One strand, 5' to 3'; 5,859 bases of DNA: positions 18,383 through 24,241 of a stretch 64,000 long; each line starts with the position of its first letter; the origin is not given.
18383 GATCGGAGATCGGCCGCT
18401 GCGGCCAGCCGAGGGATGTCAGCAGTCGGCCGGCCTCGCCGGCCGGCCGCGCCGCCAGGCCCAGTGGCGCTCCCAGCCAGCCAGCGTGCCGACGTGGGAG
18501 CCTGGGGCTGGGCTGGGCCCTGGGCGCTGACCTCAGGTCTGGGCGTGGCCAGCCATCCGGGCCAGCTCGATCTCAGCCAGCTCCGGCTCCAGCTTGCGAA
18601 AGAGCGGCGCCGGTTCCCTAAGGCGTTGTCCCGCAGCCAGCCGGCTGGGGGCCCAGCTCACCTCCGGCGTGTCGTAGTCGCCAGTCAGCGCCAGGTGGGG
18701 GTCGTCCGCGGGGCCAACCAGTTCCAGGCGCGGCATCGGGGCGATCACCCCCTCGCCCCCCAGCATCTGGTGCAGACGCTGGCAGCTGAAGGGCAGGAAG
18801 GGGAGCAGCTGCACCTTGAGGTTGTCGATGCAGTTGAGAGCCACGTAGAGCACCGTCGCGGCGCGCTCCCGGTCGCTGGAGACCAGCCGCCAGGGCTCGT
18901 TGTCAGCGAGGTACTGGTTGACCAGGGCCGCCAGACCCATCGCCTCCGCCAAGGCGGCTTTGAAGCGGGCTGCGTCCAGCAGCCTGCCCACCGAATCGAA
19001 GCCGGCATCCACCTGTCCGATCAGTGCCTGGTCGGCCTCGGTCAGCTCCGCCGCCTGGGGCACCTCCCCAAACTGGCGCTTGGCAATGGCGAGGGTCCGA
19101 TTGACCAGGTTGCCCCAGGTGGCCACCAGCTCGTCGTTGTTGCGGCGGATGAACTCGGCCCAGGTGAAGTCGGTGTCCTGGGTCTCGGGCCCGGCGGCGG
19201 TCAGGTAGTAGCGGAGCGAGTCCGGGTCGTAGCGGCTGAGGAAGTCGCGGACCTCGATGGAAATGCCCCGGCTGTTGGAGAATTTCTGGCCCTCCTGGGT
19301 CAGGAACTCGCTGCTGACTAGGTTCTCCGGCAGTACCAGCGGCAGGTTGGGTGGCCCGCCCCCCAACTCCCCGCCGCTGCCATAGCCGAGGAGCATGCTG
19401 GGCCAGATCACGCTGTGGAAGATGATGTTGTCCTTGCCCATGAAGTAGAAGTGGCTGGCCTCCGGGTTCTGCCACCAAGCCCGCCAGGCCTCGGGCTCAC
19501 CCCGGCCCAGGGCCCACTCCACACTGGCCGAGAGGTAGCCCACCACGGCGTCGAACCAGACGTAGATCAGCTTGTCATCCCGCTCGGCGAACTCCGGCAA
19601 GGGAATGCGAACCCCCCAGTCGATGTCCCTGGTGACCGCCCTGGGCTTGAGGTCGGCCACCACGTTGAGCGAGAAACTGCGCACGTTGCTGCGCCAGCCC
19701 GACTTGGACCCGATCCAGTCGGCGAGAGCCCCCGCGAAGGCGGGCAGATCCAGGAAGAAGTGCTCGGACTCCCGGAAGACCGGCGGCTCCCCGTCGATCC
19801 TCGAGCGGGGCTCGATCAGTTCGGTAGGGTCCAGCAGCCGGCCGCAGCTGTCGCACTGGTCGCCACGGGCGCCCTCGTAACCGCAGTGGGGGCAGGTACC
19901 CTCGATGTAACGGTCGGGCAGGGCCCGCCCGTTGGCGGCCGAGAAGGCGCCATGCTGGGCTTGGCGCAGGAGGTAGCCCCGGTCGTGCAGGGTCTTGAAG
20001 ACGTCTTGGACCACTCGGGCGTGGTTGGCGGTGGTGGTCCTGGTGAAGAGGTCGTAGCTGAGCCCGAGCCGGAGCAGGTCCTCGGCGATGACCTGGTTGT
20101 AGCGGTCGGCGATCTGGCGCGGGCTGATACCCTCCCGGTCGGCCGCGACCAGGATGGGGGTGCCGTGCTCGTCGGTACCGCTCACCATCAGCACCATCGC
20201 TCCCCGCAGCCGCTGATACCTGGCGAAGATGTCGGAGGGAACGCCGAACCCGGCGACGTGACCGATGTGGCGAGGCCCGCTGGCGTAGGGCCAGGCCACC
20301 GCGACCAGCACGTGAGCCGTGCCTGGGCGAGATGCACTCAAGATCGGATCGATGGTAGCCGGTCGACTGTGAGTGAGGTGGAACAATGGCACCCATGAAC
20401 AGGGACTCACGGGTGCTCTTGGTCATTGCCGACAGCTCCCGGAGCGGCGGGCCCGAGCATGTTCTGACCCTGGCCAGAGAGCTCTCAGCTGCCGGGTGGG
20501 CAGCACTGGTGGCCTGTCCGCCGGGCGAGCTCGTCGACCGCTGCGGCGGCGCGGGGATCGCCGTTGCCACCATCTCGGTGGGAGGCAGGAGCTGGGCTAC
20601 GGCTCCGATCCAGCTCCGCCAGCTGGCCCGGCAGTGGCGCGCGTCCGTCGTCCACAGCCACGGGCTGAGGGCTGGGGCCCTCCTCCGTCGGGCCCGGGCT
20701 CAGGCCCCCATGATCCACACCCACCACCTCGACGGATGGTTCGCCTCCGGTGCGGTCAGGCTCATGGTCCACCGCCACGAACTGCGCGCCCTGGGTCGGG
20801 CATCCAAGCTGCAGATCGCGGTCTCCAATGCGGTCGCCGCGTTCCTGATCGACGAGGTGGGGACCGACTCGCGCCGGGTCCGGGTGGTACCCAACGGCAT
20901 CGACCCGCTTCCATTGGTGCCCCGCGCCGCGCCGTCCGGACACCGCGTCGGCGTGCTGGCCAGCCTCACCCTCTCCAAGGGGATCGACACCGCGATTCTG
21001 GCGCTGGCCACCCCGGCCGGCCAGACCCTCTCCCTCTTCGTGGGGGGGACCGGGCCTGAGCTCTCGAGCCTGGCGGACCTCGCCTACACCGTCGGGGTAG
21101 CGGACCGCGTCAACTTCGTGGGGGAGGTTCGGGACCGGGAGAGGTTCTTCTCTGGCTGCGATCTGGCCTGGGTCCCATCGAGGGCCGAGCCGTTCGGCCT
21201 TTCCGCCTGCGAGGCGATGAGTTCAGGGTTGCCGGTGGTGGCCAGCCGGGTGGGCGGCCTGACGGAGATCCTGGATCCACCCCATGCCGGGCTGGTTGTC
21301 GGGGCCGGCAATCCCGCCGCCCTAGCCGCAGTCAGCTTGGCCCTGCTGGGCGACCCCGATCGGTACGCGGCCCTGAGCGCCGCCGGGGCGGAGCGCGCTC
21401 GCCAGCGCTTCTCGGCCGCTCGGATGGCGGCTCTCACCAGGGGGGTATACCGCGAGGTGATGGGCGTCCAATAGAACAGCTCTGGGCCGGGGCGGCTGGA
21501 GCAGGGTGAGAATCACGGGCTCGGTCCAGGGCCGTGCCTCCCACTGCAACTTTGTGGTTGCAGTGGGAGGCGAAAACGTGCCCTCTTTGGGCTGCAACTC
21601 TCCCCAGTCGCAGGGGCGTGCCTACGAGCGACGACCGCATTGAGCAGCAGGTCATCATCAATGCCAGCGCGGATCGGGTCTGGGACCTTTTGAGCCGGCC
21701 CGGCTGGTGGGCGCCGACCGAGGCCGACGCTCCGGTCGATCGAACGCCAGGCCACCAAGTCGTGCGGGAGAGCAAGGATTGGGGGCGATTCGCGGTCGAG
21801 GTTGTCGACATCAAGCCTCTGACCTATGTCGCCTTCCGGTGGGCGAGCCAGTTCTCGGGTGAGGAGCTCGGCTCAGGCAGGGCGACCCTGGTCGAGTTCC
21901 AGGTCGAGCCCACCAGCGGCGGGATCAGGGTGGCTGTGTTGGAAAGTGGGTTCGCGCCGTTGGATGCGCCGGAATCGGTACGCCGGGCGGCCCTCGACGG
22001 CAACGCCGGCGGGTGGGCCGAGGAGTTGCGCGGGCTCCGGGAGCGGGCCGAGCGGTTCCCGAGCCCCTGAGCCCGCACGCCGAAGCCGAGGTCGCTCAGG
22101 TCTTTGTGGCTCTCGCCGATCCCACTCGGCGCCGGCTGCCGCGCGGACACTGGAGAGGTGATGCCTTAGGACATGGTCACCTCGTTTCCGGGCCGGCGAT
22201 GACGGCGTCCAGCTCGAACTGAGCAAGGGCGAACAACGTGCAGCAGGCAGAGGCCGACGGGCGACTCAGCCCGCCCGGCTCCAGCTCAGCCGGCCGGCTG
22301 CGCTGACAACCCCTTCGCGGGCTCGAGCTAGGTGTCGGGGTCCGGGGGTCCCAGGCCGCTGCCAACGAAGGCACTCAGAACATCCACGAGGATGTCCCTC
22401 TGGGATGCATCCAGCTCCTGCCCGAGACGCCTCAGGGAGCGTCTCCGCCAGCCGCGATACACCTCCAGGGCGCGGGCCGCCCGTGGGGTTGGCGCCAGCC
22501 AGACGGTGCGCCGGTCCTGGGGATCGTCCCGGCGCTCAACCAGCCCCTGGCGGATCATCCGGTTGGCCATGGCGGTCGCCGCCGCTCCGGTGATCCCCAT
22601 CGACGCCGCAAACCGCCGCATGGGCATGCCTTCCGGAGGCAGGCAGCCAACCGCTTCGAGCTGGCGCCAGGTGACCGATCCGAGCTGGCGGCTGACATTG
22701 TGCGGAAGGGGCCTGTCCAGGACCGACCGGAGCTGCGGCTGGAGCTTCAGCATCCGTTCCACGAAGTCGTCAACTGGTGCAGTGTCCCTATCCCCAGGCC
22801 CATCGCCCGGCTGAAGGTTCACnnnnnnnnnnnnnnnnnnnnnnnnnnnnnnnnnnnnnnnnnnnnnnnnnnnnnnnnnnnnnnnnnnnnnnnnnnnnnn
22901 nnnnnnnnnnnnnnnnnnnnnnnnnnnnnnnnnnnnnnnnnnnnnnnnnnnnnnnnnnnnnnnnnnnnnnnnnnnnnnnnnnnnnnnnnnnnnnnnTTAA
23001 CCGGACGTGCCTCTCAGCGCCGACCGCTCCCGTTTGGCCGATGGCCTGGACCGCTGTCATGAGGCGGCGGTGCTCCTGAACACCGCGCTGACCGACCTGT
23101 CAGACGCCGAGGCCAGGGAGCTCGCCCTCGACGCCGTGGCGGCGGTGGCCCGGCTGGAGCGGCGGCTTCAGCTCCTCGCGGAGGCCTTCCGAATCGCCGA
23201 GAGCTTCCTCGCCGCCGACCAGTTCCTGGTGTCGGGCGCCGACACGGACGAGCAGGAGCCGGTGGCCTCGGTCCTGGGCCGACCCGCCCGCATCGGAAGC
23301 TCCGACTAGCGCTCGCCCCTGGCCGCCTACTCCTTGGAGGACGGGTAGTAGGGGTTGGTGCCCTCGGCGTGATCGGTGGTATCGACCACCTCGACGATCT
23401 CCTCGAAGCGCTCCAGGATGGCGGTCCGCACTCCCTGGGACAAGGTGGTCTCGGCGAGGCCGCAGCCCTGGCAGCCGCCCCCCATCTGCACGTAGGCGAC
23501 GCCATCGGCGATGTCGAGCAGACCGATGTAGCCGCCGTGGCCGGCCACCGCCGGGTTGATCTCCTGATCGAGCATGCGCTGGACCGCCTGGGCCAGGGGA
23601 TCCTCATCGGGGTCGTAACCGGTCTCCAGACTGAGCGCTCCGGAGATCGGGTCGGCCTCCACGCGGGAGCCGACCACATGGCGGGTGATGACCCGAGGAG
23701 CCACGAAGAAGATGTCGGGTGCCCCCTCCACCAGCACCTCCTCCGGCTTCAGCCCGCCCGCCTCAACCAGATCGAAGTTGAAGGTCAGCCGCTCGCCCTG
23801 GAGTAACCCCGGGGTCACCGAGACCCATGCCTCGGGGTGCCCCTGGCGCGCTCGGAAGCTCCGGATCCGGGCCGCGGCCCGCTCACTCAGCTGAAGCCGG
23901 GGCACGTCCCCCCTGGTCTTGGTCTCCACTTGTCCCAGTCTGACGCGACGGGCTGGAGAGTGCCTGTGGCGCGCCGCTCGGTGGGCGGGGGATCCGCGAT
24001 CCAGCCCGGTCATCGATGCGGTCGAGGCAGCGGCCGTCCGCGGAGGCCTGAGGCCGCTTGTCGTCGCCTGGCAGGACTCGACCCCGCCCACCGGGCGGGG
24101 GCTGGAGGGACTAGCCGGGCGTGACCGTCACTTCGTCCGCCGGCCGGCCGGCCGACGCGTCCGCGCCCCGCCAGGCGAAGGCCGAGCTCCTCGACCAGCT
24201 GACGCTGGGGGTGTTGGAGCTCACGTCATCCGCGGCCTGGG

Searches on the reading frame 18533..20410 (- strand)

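Call 7: search_protein_families(library=ncbifam, proteins=[window:18533-20410:-], max_evalue=0.00001)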
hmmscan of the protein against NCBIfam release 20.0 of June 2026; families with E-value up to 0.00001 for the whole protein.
window:18533-20410:- (625 aa): 18 families
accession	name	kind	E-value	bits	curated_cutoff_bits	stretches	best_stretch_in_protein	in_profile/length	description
NF001100.0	PRK00133.1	equivalog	7.9e-162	540.2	587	1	32-617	5-541/676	methionine--tRNA ligase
TIGR00398.1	metG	equivalog_domain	2.2e-144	482.1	336.35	1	35-552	2-503/530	methionine--tRNA ligase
NF008900.0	PRK12267.1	equivalog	4.6e-77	260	598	1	38-552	10-478/648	methionine--tRNA ligase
NF008859.0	PRK11893.2-1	equivalog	3.2e-42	145.1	553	1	35-426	5-379/498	methionine--tRNA ligase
NF008860.0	PRK11893.2-2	equivalog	2.4e-41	142.4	761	2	318-556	328-553/583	methionine--tRNA ligase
NF008863.0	PRK11893.2-5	equivalog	5.2e-35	121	551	2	33-267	6-241/531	methionine--tRNA ligase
NF008957.0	PRK12300.1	subfamily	6.9e-26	90.5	677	2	31-108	31-107/946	leucine--tRNA ligase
NF008861.0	PRK11893.2-3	equivalog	8e-24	84.1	633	1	33-206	7-182/496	methionine--tRNA ligase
TIGR00395.1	leuS_arch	equivalog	3.1e-20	71.8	648.5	2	361-557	605-783/938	leucine--tRNA ligase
TIGR00396.1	leuS_bact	equivalog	1.8e-18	66.1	548.4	1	38-177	35-178/843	leucine--tRNA ligase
NF009687.0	PRK13208.1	equivalog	3.4e-18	65.2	738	2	41-153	47-173/801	valine--tRNA ligase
TIGR00422.1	valS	equivalog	2.8e-17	62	612.1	2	36-157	37-175/863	valine--tRNA ligase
TIGR00392.1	ileS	equivalog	9.1e-17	60.5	621.4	2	370-551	605-790/861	isoleucine--tRNA ligase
NF004349.1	PRK05729.1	equivalog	1.7e-13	49.7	704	0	371-553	511-686/860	valine--tRNA ligase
NF000540.1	alt_ValS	exception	3e-10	38.7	900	0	41-85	42-85/827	valine--tRNA ligase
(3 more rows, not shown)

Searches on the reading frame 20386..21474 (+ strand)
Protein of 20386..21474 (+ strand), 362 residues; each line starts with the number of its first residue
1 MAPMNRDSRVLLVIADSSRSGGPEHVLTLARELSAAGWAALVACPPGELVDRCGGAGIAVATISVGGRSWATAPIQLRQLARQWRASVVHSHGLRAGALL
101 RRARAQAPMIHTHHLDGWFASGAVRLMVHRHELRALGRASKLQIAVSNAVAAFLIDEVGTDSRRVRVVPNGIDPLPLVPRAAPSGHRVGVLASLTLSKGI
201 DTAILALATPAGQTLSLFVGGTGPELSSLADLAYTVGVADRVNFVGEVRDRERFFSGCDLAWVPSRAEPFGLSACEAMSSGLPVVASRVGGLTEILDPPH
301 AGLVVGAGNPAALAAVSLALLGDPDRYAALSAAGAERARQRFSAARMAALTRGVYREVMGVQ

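Call 7: search_protein_families(library=ncbifam, proteins=[window:20386-21474:+], max_evalue=0.00001)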
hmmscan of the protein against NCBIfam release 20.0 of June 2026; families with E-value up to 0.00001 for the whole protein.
window:20386-21474:+ (362 aa): 25 families
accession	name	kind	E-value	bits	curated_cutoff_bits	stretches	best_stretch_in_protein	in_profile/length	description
TIGR03088.1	stp2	hypoth_equivalog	6.2e-27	94.6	409.05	1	75-358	71-373/374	TIGR03088 family PEP-CTERM/XrtA system glycosyltransferase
TIGR03999.1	thiol_BshA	equivalog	1.3e-25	90.1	273.7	1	217-359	232-374/375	N-acetyl-alpha-D-glucosaminyl L-malate synthase BshA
TIGR03449.1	mycothiol_MshA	equivalog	1.2e-19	70.6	462.5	1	88-359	105-404/406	D-inositol-3-phosphate glycosyltransferase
NF041876.1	EPS_EpsE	equivalog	8.3e-19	68.1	400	1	163-349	186-387/389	exopolysaccharide biosynthesis GT4 family glycosyltransferase EpsE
TIGR02149.1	glgA_Coryne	subfamily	1.2e-15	57.5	302.4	1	253-359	279-391/391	glycogen synthase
TIGR04063.1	stp3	hypoth_equivalog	1.3e-14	54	442.05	1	76-359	83-396/397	TIGR04063 family PEP-CTERM/XrtA system glycosyltransferase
TIGR04047.1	MSMEG_0565_glyc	hypoth_equivalog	8.9e-12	44.8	259.85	1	242-356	259-372/373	MSMEG_0565 family glycosyltransferase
TIGR02095.1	glgA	subfamily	5.3e-11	41.8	328.45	1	188-356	297-475/477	glycogen/starch synthase, ADP-glucose type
NF038011.1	PelF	equivalog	1.1e-10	41.2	100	1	159-355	276-489/489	GT4 family glycosyltransferase PelF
TIGR02472.1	sucr_P_syn_N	equivalog_domain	5.8e-10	38.6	576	1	264-344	347-427/439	sucrose-phosphate synthase, putative, glycosyltransferase domain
NF053787.1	GlcN_PG_synth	equivalog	1.5e-09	37.2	480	1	252-358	256-359/361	N-acetylglucosaminyl phosphatidylglycerol synthase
NF041010.1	glycosy_Agl16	equivalog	3.2e-09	36.1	575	1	104-338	102-332/352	glycosylation protein Agl16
NF011726.0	PRK15179.1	equivalog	9.6e-09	34.1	733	1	219-352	553-688/694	Vi polysaccharide biosynthesis protein TviE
NF038229.1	Glyco4_Geo_Pelo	equivalog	2.1e-08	33.6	400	1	76-359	46-337/338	GPMC system family 4 glycosyltransferase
NF046085.1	XrtY_assoc_Gly1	equivalog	9.7e-08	31.3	400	1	197-358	221-384/387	XrtY-associated glycosyltransferase XYAG1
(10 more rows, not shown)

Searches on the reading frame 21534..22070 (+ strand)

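Call 22: search_protein_families(library=ncbifam, proteins=[window:21534-22070:+], max_evalue=0.001)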
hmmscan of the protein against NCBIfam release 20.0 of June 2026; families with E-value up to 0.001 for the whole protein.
window:21534-22070:+ (178 aa): 0 families

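Call 50: search_protein_families(library=pfam, proteins=[window:21534-22070:+], max_evalue=0.01)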
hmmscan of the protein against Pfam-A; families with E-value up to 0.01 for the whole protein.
window:21534-22070:+ (178 aa): 2 families
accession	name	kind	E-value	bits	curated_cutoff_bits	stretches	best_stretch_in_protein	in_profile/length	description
PF08327.17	AHSA1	-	3.7e-08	34.1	22.1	1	43-171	1-123/125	Activator of Hsp90 ATPase homolog 1-like protein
PF10604.15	Polyketide_cyc2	-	2e-06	28.6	27.4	1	35-173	3-142/142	Polyketide cyclase / dehydrase and lipid transport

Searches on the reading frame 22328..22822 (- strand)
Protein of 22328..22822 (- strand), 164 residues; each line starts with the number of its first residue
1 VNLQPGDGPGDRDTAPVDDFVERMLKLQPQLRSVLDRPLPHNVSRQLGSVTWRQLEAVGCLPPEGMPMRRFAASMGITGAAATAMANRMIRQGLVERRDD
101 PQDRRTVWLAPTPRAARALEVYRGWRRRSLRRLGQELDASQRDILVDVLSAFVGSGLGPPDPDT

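Call 22: search_protein_families(library=ncbifam, proteins=[window:22328-22822:-], max_evalue=0.001)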
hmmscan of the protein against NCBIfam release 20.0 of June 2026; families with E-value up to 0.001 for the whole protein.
window:22328-22822:- (164 aa): 3 families
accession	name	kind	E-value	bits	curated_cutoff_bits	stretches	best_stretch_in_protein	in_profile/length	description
NF008122.0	PRK10870.1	equivalog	7.9e-05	22.4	157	1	72-147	78-153/176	transcriptional repressor MprA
TIGR04472.1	reg_rSAM_mob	hypoth_equivalog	0.0001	22.4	240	1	64-116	44-96/141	radical SAM mobile pair system MarR family transcriptional regulator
NF052438.1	TransRegRv0880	equivalog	0.00012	21.9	220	1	45-148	27-131/143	Rv0880 family HTH-type transcriptional regulator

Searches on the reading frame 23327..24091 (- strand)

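Call 7: search_protein_families(library=ncbifam, proteins=[window:23327-24091:-], max_evalue=0.00001)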
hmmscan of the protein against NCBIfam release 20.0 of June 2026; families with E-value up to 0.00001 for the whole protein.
window:23327-24091:- (254 aa): 3 families
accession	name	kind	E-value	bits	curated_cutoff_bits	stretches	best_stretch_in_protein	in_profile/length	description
TIGR03341.1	YhgI_GntY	equivalog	1.5e-23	83.6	269.35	1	162-249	102-190/190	Fe-S biogenesis protein NfuA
NF008392.0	PRK11190.1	equivalog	1.2e-20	74.3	268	1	162-249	103-192/192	Fe-S biogenesis protein NfuA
TIGR02000.1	NifU_proper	equivalog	7.7e-07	28.8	273.3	1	168-236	222-288/290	Fe-S cluster assembly protein NifU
